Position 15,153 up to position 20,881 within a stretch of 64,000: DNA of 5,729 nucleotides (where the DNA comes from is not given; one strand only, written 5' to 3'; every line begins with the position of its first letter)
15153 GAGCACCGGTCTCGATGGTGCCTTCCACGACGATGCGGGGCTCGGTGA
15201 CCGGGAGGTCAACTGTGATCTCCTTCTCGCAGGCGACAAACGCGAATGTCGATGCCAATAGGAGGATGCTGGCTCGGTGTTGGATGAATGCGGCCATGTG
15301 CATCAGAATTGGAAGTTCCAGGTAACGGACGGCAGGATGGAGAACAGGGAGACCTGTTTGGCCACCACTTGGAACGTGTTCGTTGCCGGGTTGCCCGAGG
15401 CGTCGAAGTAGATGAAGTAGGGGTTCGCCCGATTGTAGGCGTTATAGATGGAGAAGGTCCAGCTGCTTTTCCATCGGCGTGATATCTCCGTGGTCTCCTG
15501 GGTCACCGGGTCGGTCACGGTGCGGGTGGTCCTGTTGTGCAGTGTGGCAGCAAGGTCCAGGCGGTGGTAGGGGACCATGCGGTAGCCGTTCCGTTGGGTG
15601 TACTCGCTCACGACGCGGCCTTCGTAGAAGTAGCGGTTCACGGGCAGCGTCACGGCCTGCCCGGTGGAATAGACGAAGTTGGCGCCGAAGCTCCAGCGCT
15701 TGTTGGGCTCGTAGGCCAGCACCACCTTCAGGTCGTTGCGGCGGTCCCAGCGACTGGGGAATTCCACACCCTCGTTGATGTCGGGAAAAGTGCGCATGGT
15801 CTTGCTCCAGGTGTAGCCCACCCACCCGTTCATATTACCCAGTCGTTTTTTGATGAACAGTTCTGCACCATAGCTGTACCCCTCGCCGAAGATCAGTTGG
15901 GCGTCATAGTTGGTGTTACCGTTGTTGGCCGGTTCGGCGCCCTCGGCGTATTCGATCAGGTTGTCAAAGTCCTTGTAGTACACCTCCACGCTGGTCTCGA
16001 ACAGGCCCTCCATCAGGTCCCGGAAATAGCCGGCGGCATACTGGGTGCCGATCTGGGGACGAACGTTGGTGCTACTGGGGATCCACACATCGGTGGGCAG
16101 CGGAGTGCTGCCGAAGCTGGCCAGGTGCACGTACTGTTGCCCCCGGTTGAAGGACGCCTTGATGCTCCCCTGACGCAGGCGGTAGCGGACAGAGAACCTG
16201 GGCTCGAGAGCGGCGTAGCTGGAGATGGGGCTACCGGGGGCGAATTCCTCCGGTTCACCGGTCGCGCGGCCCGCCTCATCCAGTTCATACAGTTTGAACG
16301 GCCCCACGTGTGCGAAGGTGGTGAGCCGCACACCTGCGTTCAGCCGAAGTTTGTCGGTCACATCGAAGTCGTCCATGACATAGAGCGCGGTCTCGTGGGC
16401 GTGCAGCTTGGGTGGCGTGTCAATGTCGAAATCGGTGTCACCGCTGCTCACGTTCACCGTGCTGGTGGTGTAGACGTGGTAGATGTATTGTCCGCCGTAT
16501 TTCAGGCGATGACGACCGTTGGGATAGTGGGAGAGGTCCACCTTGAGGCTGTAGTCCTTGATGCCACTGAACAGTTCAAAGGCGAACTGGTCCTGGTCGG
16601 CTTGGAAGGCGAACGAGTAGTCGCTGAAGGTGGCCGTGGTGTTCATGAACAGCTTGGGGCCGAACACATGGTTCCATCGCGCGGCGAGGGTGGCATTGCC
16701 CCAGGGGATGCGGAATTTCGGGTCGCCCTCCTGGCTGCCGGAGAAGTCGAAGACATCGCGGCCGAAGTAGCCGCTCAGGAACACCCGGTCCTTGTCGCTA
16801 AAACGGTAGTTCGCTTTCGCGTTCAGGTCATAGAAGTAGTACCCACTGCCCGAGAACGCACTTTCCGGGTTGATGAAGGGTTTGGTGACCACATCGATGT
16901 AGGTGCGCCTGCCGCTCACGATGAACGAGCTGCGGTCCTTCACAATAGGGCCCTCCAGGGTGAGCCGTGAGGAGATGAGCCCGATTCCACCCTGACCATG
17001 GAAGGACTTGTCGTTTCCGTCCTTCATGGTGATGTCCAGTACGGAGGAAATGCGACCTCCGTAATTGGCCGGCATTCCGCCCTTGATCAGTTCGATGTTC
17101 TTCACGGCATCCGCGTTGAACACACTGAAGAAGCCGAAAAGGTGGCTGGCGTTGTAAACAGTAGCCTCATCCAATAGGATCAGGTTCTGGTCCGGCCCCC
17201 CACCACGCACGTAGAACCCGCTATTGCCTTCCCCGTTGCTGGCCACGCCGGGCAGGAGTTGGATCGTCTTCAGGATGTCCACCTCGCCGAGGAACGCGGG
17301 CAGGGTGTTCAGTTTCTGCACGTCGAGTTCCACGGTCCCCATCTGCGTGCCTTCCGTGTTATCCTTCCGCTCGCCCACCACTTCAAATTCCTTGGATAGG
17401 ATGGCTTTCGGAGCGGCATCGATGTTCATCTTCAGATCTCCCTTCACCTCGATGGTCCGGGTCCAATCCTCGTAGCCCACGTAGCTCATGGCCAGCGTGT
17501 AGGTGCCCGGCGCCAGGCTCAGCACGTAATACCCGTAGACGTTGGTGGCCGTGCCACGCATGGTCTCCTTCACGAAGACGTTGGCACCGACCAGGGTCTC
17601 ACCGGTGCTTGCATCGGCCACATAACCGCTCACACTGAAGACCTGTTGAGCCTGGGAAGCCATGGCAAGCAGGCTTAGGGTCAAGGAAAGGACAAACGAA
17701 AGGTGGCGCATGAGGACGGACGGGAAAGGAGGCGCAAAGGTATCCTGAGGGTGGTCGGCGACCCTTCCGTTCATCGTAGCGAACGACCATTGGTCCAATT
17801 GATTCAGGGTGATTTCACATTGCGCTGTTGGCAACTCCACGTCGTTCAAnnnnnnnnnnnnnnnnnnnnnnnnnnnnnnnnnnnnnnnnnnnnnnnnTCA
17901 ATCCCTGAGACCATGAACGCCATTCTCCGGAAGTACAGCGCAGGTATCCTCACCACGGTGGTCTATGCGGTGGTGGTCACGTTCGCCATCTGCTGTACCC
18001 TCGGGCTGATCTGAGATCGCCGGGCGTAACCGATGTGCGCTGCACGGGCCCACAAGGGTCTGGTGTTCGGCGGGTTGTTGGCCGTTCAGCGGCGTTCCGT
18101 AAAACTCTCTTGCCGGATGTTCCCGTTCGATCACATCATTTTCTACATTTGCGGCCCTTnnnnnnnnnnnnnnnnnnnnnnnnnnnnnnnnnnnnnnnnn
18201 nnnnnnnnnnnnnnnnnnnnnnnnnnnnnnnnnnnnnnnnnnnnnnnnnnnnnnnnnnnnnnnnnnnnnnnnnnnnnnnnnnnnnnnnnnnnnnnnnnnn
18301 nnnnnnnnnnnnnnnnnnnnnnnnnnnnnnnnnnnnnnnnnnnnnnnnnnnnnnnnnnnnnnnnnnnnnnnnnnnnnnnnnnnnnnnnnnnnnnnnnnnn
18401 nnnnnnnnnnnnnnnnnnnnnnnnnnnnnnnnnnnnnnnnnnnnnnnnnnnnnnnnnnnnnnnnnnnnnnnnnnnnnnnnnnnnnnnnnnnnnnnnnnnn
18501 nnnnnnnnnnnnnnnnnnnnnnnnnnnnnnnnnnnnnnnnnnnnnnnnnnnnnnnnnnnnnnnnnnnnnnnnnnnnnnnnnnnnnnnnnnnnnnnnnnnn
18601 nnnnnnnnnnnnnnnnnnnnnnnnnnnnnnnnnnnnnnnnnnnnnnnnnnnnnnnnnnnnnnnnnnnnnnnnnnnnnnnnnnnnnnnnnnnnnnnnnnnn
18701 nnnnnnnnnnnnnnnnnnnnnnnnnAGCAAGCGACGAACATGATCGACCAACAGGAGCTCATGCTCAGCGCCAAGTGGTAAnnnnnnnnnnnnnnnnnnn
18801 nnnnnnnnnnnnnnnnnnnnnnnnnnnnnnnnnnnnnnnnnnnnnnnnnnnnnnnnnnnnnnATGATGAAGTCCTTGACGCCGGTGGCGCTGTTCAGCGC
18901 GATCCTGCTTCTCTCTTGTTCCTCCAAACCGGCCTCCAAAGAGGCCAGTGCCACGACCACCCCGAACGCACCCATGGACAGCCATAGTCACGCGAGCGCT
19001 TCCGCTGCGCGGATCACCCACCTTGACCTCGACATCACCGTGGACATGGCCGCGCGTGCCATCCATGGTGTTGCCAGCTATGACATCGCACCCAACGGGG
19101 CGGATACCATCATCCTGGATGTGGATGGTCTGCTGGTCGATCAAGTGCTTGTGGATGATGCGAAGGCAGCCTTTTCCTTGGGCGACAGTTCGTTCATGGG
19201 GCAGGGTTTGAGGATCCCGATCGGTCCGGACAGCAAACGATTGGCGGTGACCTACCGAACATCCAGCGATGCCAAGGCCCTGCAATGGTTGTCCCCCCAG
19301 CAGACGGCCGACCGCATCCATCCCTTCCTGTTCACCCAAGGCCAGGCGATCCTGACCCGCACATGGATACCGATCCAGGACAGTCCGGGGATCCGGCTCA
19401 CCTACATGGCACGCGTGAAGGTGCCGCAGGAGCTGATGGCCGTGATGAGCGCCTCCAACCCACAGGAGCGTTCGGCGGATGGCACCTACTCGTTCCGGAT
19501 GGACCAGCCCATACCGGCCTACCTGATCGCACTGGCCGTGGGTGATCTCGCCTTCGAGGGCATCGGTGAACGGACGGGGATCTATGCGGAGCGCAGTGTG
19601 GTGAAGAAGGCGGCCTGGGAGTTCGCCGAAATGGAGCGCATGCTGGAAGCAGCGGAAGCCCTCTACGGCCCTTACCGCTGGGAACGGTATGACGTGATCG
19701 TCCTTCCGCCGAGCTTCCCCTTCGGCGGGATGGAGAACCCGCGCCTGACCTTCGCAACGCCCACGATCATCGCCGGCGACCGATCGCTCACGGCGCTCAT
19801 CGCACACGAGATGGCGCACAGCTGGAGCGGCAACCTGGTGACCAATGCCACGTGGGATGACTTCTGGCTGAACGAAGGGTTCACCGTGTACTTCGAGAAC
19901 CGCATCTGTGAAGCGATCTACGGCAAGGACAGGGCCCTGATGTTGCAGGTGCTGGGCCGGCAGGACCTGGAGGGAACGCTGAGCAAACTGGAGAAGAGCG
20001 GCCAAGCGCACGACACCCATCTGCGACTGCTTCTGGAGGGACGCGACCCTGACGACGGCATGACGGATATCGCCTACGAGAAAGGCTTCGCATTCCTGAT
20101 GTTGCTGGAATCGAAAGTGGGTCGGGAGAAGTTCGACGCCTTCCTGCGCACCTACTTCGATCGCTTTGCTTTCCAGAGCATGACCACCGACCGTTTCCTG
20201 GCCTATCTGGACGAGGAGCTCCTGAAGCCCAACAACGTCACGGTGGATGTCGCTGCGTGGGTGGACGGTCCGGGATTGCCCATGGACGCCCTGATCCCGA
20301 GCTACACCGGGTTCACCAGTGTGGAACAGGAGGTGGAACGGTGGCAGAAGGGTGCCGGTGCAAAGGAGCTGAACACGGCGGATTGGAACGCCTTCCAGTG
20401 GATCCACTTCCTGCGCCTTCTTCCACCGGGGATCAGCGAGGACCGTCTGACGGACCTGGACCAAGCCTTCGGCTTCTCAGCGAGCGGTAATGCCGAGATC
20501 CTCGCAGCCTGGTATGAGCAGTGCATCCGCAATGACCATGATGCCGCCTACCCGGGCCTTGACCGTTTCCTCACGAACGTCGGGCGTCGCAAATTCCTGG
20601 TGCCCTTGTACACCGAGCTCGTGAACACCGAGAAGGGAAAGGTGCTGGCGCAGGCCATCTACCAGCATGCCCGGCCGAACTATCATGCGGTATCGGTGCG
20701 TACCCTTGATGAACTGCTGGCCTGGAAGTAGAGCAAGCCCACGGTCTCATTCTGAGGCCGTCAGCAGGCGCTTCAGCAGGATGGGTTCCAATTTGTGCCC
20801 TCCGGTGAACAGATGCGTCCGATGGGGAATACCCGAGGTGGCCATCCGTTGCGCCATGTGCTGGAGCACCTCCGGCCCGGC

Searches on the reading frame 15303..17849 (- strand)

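Call 38: search_protein_families(library=pfam, proteins=[window:15303-17849:-], max_evalue=0.001)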
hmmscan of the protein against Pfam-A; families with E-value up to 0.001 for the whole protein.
window:15303-17849:- (848 aa): 6 families
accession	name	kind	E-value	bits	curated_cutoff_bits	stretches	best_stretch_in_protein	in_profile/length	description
PF00593.30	TonB_dep_Rec_b-barrel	-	3.3e-19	70.5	27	1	337-770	8-421/436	TonB dependent receptor-like, beta-barrel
PF13715.12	CarbopepD_reg_2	-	5.3e-19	68.5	32.2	1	73-155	1-86/88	CarboxypepD_reg-like domain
PF13620.12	CarboxypepD_reg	-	2e-14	54.1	32.3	1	72-140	1-74/82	Carboxypeptidase regulatory-like domain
PF07715.20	Plug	-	3.6e-10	40.7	23.9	1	191-266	24-102/107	TonB-dependent Receptor Plug Domain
PF25183.1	OMP_b-brl_4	-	1.2e-07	31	30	0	480-513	361-394/838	Outer membrane beta barrel domain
PF08308.17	PEGA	-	0.00046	20.5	20.8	0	110-145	29-65/71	PEGA domain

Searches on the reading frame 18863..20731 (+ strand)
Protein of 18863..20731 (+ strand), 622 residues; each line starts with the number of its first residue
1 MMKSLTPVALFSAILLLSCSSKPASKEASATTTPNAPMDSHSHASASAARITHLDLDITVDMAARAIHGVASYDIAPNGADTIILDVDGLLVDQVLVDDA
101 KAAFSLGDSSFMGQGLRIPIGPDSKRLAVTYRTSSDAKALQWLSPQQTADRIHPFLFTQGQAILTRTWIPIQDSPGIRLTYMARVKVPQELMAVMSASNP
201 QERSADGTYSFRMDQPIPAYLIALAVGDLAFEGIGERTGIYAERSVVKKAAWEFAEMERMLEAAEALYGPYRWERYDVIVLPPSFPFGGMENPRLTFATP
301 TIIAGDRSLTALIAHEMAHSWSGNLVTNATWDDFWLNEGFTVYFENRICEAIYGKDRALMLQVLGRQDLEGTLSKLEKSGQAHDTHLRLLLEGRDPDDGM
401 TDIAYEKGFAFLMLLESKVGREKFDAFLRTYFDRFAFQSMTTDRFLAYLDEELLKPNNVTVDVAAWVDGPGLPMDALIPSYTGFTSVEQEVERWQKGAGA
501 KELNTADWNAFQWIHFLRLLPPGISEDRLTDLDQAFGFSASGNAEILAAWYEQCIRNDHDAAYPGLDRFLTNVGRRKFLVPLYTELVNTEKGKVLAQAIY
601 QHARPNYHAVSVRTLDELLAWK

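Call 38: search_protein_families(library=pfam, proteins=[window:18863-20731:+], max_evalue=0.001)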
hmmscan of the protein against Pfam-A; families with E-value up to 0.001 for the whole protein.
window:18863-20731:+ (622 aa): 3 families
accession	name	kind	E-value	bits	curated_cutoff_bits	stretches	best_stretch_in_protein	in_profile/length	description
PF01433.26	Peptidase_M1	-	1e-45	156.4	27.7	1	255-453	4-207/218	Peptidase family M1 domain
PF09127.17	Leuk-A4-hydro_C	-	1.2e-25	90.2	27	1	508-618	1-111/112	Leukotriene A4 hydrolase, C-terminal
PF17900.6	Peptidase_M1_N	-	3.4e-09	37.5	25.8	1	53-221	4-186/186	Peptidase M1 N-terminal domain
